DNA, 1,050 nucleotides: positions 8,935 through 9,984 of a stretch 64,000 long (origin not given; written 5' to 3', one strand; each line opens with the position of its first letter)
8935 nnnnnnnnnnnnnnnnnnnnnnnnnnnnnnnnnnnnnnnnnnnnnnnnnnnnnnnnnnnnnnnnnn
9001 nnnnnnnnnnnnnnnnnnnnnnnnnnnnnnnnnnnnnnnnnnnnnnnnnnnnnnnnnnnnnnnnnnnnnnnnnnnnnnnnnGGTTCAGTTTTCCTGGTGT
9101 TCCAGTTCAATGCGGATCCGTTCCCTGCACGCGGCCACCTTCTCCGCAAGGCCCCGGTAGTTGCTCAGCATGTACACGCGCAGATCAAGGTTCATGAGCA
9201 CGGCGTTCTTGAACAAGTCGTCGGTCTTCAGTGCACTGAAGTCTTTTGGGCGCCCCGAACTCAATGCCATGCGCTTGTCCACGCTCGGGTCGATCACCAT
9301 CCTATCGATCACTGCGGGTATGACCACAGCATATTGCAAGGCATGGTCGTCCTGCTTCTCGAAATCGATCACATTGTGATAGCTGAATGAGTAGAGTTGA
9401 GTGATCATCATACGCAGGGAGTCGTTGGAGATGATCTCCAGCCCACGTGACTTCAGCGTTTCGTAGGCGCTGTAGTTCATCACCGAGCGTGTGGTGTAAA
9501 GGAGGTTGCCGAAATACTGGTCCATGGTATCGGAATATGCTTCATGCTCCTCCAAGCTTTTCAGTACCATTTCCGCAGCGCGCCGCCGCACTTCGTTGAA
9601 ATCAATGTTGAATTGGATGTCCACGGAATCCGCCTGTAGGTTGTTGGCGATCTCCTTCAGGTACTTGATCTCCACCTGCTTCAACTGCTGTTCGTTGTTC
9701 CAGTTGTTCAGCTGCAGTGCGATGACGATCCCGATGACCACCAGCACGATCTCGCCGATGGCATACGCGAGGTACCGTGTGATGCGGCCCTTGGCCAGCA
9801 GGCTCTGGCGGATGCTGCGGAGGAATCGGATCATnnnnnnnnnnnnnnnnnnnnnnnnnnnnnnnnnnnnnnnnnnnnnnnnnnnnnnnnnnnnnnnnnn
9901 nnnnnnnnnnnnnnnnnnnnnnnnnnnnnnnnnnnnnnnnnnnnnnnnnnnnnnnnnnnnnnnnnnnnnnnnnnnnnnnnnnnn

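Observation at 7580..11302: Head-to-tail array of five DUF6090-like membrane paralogs with near-identical 5' ends and divergent C-terminal domains; a sixth copy lies at 28228-29052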

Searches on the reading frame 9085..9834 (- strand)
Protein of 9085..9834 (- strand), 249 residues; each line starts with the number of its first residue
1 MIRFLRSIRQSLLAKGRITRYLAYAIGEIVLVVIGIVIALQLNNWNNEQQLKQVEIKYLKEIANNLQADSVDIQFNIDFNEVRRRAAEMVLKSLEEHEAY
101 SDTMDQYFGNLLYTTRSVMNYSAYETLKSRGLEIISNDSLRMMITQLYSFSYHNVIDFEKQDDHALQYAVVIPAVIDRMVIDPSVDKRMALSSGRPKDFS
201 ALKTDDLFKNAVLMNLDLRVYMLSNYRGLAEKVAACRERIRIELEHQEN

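Call 5: search_protein_families(library=pfam, proteins=[window:9085-9834:-], max_evalue=1)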
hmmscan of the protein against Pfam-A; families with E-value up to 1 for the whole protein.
window:9085-9834:- (249 aa): 2 families
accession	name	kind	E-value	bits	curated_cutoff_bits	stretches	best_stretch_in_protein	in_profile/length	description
PF19578.4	DUF6090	-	1.2e-09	38.7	23.5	1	28-159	1-134/182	Family of unknown function (DUF6090)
PF17424.7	DUF5411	-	0.008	16.5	30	1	28-91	7-70/134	Family of unknown function (DUF5411)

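Call 6: search_protein_families(library=ncbifam, proteins=[window:9085-9834:-], max_evalue=1)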
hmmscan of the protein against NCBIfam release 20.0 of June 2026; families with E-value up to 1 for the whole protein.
window:9085-9834:- (249 aa): 2 families
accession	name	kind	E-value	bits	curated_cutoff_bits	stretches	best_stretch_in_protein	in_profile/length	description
NF007763.0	PRK10445.1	equivalog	0.023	14.1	252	1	100-209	59-164/263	endonuclease VIII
NF005470.0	PRK07064.1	equivalog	0.027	13.5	495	1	44-119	306-382/552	thiamine pyrophosphate-binding protein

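Call 9: find_encoding_contigs(protein=window:9085-9834:-, flank=10000, max_places=6)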
Protein window:9085-9834:- (249 aa): no gene with exactly this product is on record in the collection.

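Call 10: find_homologous_proteins(query=window:9085-9834:-)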
Query window:9085-9834:- (249 aa): 1288 proteins with E <= 0.001 among 2017 candidates; the best 120 are listed.
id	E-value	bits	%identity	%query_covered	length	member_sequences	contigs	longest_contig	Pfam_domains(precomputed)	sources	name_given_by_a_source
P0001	1.8e-154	530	100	100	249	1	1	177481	PF19578.4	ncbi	ncbi:MAG: DUF6090 family protein [Flavobacteriales bacterium]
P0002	4.2e-140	483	91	100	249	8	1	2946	PF19578.4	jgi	jgi:hypothetical protein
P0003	1.9e-131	455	85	99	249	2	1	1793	PF19578.4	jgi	jgi:hypothetical protein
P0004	6.6e-122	423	78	100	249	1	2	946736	PF19578.4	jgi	jgi:hypothetical protein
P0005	4.3e-118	411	78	99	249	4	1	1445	PF19578.4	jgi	jgi:hypothetical protein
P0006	5.4e-114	397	73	100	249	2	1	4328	PF19578.4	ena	-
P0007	3.5e-113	395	73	100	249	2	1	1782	PF19578.4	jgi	jgi:hypothetical protein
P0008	1.6e-107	376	69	100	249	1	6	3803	PF19578.4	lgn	-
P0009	4.8e-106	371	69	100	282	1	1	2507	PF19578.4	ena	-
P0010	3.7e-105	369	67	100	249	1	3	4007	PF19578.4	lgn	-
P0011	4.5e-105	368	71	98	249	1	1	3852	PF19578.4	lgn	-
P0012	6.8e-105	368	67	100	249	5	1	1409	PF19578.4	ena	-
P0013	8.7e-102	358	68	98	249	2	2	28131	PF19578.4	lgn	-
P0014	8.9e-97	341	89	72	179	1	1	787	-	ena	-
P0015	3.1e-96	339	64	98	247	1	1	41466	PF19578.4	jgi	-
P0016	3.4e-94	333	64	98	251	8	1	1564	PF19578.4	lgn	-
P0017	5.6e-93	329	64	98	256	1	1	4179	PF19578.4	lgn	-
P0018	6.9e-92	325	61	100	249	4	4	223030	PF19578.4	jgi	-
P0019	2.1e-91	324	63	98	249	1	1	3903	PF19578.4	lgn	-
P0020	2.2e-91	324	61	100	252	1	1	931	PF19578.4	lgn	-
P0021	1.0e-89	318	60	100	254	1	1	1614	PF19578.4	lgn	-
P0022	3.0e-89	317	61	98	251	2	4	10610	PF19578.4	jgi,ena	-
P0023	3.1e-88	313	61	100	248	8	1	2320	PF19578.4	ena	-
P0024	2.4e-87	310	60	100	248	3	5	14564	PF19578.4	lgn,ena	-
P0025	3.2e-87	310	58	100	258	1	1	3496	PF19578.4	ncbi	-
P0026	5.3e-86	306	58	100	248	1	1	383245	PF19578.4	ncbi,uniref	ncbi:DUF6090 family protein [Jejudonia soesokkakensis]|uniref:DUF6090 family protein n=1 Tax=Jejudon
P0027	2.3e-85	304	58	99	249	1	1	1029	PF19578.4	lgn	-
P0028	1.9e-84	301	59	96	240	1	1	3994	PF19578.4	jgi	jgi:uncharacterized membrane protein YgaE (UPF0421/DUF939 family)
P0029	3.2e-84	300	58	99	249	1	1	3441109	PF19578.4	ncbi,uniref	ncbi:DUF6090 family protein [Winogradskyella ouciana]|uniref:DUF6090 family protein n=1 Tax=Winograd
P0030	4.1e-84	300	58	98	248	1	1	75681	PF19578.4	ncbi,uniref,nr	ncbi:hypothetical protein EAX61_14665 [Dokdonia sinensis]|uniref:Uncharacterized protein n=1 Tax=Dok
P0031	5.1e-84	299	57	99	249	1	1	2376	PF19578.4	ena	-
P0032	8.4e-84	299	58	99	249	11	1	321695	PF19578.4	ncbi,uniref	ncbi:DUF6090 family protein [Winogradskyella sp. A3E31]|uniref:DUF6090 family protein n=1 Tax=Winogr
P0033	1.2e-83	298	58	98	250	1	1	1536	PF19578.4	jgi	jgi:hypothetical protein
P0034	1.5e-83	298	58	98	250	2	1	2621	PF19578.4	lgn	-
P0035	2.0e-82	294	56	100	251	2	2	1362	PF19578.4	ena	-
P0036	1.8e-81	291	57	98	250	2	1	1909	PF19578.4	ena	-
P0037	1.2e-80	288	59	95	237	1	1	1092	PF19578.4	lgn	-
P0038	1.7e-80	288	58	94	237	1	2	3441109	PF19578.4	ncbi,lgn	-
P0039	2.6e-80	287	57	94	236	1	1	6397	PF19578.4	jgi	jgi:hypothetical protein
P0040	2.9e-80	287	55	98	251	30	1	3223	PF19578.4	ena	-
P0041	3.0e-80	287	58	95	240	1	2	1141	PF19578.4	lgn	-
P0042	1.2e-79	285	54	98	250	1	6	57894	PF19578.4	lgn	-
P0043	5.6e-79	283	57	98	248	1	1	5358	PF19578.4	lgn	-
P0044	1.9e-77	278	56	99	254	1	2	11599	PF19578.4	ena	-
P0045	2.8e-76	274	57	93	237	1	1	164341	PF19578.4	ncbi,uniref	ncbi:MAG: DUF6090 family protein [Polaribacter sp.]|uniref:DUF6090 family protein n=1 Tax=Polaribact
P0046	1.5e-72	262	56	98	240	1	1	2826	PF19578.4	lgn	-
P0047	1.4e-69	252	53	98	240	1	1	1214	PF19578.4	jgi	-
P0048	3.1e-69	251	52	98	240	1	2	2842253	PF19578.4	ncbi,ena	-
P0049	4.9e-69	250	53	98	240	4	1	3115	PF19578.4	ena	-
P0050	1.4e-68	249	52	98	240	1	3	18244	PF19578.4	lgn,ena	-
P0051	5.6e-68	247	50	98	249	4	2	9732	PF19578.4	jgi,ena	-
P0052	1.7e-67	245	49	98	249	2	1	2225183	PF19578.4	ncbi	-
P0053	3.5e-67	244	51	99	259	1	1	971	PF19578.4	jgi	jgi:hypothetical protein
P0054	7.9e-67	243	52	98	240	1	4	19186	PF19578.4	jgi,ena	jgi:hypothetical protein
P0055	1.0e-66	243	51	98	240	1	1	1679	PF19578.4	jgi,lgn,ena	-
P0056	5.9e-66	240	51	98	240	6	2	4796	PF19578.4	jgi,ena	-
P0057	1.9e-65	239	52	94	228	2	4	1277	PF19578.4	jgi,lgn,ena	-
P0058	3.4e-65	238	50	100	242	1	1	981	PF19578.4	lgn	-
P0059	1.3e-64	236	48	94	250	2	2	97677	PF19578.4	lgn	-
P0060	1.1e-63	233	48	99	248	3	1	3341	PF19578.4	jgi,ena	-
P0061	1.1e-63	233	46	99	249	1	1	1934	PF19578.4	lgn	-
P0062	1.3e-63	233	49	99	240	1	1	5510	PF19578.4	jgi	jgi:hypothetical protein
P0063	2.0e-63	232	50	98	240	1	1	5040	PF19578.4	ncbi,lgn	ncbi:MAG: DUF6090 family protein [Saprospiraceae bacterium]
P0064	2.1e-63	232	50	98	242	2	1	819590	PF19578.4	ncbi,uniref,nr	ncbi:DUF6090 family protein [Portibacter marinus]|uniref:DUF6090 family protein n=1 Tax=Portibacter 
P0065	4.0e-63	231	51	98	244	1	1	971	PF19578.4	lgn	-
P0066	4.3e-63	231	50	98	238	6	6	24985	PF19578.4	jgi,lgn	-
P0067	4.5e-63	231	47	98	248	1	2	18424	PF19578.4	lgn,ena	-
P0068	6.2e-63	231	50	94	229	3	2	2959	PF19578.4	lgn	-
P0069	6.2e-63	231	49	99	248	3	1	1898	PF19578.4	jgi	jgi:hypothetical protein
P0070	8.7e-63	230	49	98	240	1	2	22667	PF19578.4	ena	-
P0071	9.9e-63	230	49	99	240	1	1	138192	PF19578.4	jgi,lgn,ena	jgi:hypothetical protein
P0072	1.4e-62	229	48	95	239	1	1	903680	PF19578.4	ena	-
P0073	4.6e-62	228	49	98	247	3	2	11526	PF19578.4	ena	-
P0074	8.7e-62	227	49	98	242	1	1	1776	PF19578.4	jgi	jgi:hypothetical protein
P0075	9.2e-62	227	47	99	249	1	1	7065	PF19578.4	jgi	jgi:hypothetical protein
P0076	1.2e-61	226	49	98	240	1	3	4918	PF19578.4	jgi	jgi:hypothetical protein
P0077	1.6e-61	226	47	99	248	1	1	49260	PF19578.4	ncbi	ncbi:MAG: DUF6090 family protein [Saprospiraceae bacterium]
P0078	1.8e-61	226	50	100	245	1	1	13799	PF19578.4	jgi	jgi:hypothetical protein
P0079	5.0e-61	224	59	70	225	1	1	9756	PF19578.4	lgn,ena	-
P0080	5.9e-61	224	50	98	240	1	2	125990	PF19578.4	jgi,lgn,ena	-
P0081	6.8e-61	224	48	99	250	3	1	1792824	PF19578.4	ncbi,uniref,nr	ncbi:DUF6090 family protein [Aestuariivivens sediminis]|uniref:DUF6090 family protein n=1 Tax=Aestua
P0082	1.1e-60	223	46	99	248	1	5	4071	PF19578.4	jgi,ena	-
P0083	7.6e-60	220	51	87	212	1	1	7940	PF19578.4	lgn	-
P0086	5.1e-59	218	45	99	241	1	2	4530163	PF19578.4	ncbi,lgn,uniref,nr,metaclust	ncbi:hypothetical protein MATR_37170 [Marivirga tractuosa]|uniref:Uncharacterized protein n=1 Tax=Ma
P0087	1.7e-58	216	49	100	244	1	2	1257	PF19578.4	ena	-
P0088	2.6e-58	215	58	70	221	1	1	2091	PF19578.4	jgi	jgi:hypothetical protein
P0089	4.2e-58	215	47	98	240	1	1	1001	PF19578.4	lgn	-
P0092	9.8e-57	210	47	98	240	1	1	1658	PF19578.4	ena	-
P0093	6.6e-56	208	44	98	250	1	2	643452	PF19578.4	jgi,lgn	jgi:hypothetical protein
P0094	1.7e-54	203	44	98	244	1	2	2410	PF19578.4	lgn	-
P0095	1.3e-53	200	44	94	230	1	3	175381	PF19578.4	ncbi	ncbi:MAG: DUF6090 family protein [Cyclobacteriaceae bacterium]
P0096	1.5e-53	200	46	98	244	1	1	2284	PF19578.4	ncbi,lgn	-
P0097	6.3e-53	198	52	79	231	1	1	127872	PF19578.4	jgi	jgi:hypothetical protein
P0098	2.1e-51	193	45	98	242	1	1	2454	PF19578.4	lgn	-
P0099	4.1e-51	192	44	94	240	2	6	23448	PF19578.4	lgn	-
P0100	6.0e-51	191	42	98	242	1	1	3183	PF19578.4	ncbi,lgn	-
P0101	6.6e-51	191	46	88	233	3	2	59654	PF19578.4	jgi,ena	-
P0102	1.3e-50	190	47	98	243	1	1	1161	PF19578.4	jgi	jgi:hypothetical protein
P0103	4.6e-50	188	46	88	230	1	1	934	PF19578.4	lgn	-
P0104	1.2e-48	184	41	100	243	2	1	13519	PF19578.4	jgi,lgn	-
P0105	7.3e-48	181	44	98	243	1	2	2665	PF19578.4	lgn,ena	-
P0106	7.5e-48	181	43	100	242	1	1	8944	PF19578.4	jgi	jgi:hypothetical protein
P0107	9.8e-48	181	44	93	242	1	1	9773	PF19578.4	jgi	jgi:hypothetical protein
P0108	1.1e-47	181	43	99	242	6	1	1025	PF19578.4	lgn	-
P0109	4.2e-47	179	43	98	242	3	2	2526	PF19578.4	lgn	-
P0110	5.1e-47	178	43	98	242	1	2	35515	PF19578.4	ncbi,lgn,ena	-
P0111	1.8e-46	177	41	100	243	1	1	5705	PF19578.4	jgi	jgi:hypothetical protein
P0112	1.9e-46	177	43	98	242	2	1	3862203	PF19578.4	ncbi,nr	ncbi:MAG: hypothetical protein KIT10_04755 [Flavobacteriales bacterium]|nr:hypothetical protein [Fla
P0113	3.1e-46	176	43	98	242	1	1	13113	PF19578.4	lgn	-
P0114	3.5e-46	176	42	98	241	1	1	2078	PF19578.4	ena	-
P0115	4.6e-46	175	42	98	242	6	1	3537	PF19578.4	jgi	-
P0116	9.3e-46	174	44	99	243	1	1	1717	PF19578.4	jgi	jgi:hypothetical protein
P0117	1.3e-45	174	42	99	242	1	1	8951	PF19578.4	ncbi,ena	-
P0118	1.7e-45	174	38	98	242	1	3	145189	PF19578.4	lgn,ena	-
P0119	1.9e-45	173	44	99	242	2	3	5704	PF19578.4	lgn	-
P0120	1.9e-45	173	43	99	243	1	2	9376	PF19578.4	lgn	-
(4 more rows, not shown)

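Call 11: find_encoding_contigs(protein=P0001, flank=10000, max_places=3)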
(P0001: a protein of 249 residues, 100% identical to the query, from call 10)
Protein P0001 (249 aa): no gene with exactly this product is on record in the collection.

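Call 12: find_encoding_contigs(protein=P0004, flank=10000, max_places=3)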
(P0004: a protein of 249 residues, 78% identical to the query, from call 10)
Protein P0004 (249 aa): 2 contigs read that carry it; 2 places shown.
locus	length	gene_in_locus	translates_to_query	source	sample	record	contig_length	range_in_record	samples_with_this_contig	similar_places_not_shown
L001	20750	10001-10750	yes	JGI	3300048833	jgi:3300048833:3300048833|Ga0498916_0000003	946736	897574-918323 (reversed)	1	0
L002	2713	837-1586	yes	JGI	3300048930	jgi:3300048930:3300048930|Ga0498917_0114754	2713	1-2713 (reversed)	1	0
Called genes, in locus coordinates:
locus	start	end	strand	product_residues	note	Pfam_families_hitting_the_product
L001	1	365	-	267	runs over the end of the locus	-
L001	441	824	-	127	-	PF11236:DUF3037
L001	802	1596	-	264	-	PF20613:HipA_2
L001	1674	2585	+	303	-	PF18962:Por_Secre_tail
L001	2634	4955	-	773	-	PF08757:CotH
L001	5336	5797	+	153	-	PF14534:DUF4440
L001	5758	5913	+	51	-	-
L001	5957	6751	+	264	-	PF19578:DUF6090 (weak)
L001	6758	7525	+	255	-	PF19578:DUF6090 (weak)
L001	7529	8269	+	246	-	PF19578:DUF6090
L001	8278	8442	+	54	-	-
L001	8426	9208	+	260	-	PF19578:DUF6090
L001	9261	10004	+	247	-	PF19578:DUF6090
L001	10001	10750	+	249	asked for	PF19578:DUF6090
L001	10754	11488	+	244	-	PF19578:DUF6090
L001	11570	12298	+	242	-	PF19578:DUF6090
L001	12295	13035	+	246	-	PF19578:DUF6090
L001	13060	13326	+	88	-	-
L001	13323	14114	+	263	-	PF19578:DUF6090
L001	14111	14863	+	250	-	PF19578:DUF6090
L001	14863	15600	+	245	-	PF19578:DUF6090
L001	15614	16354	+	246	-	PF19578:DUF6090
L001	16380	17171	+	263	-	PF19578:DUF6090 (weak)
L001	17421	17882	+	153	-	PF01797:Y1_Tnp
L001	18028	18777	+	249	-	PF19578:DUF6090 (faint)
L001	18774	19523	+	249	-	PF19578:DUF6090 (weak)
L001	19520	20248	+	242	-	-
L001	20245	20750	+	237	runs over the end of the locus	-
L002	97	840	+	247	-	PF19578:DUF6090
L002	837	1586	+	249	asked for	PF19578:DUF6090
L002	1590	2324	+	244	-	PF19578:DUF6090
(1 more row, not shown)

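Call 23: predict_structure(alignment_id=A2)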
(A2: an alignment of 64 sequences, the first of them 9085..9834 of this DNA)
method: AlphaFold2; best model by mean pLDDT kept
length: 249 residues; sequences in the alignment: 64
mean_pLDDT: 93.1   pTM: 0.82
mean pLDDT of the five models: 93.1, 92.7, 92.3, 91.1, 90.9
residues with pLDDT >= 90: 208; 70-90: 32; 50-70: 9; < 50: 0
segments of 3 or more residues with pLDDT < 50: none
pLDDT, mean of each block of 10 residues (from residue 1): 73 69 84 93 93 97 98 97 98 91 95 92 95 97 98 96 96 97 85 95 97 98 98 98 96
secondary structure, 60 per line:
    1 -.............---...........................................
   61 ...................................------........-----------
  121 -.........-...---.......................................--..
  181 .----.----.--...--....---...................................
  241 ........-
elements in order: H2-14 H18-95 H102-109 H122-130 H138-176 E179-181 E194-196 H199-202 H206-248

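Call 33: search_protein_families(library=pfam, alignment_id=A3, max_evalue=0.00001)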
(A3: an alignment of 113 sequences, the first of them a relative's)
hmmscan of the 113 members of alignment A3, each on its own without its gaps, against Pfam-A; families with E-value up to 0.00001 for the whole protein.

A. member 1, L001:5306-5794:+ (163 aa): 1 family
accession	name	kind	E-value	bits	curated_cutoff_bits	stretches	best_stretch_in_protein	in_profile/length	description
PF14534.12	DUF4440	-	4.6e-12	46.8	25.2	1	50-154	2-107/107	Domain of unknown function (DUF4440)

B. families by the number of members that match (of 113 scanned): 135 families (the first 25 are shown)
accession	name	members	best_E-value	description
PF00171.27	Aldedh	3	4.3e-172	Aldehyde dehydrogenase family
PF13424.12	TPR_12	3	1.1e-46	Tetratricopeptide repeat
PF00326.27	Peptidase_S9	3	6.3e-45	Prolyl oligopeptidase family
PF07719.23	TPR_2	3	1.1e-18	Tetratricopeptide repeat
PF00930.27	DPPIV_N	2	6.9e-85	Dipeptidyl peptidase IV (DPP IV) N-terminal region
PF00211.25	Guanylate_cyc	2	1e-57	Adenylate and Guanylate cyclase catalytic domain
PF13520.12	AA_permease_2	2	1.7e-47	Amino acid permease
PF07992.20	Pyr_redox_2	2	2.2e-44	Pyridine nucleotide-disulphide oxidoreductase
PF00324.27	AA_permease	2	6.8e-36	Amino acid permease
PF07690.21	MFS_1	2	3.5e-31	Major Facilitator Superfamily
PF01261.30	AP_endonuc_2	2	1.7e-30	Xylose isomerase-like TIM barrel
PF04480.18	DUF559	2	3.4e-30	Protein of unknown function (DUF559)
PF01042.26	Ribonuc_L-PSP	2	2.6e-28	Endoribonuclease L-PSP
PF00515.34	TPR_1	2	5.4e-27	Tetratricopeptide repeat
PF14685.13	PDZ_Tricorn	2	1e-23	Tricorn protease PDZ domain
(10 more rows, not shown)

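Call 35: search_protein_families(library=padloc, proteins=[window:9085-9834:-], max_evalue=1)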
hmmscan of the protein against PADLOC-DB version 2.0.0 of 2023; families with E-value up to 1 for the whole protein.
window:9085-9834:- (249 aa): 0 families

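Call 36: search_solved_structures(query=A2, max_evalue=10)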
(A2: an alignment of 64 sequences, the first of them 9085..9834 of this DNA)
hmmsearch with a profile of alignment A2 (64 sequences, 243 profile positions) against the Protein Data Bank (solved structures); distinct sequences matched with E-value up to 10: 2.
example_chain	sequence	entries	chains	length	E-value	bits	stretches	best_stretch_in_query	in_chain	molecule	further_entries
8zdz_A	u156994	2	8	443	0.39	13.8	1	19-52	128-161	Gustatory receptor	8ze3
9egp_A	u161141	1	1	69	0.74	12.9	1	29-75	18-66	Geopilin domain 1 protein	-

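Call 62: search_dna_similar(query=window:9085-9834:-, collection=phages, mode=protein, max_evalue=0.001)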
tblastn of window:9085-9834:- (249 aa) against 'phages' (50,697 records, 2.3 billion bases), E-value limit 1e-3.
No match.

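Call 63: search_dna_similar(query=window:9085-9834:-, collection=plasmids, mode=protein, max_evalue=0.001)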
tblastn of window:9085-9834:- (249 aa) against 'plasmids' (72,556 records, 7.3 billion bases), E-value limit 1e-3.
No match.
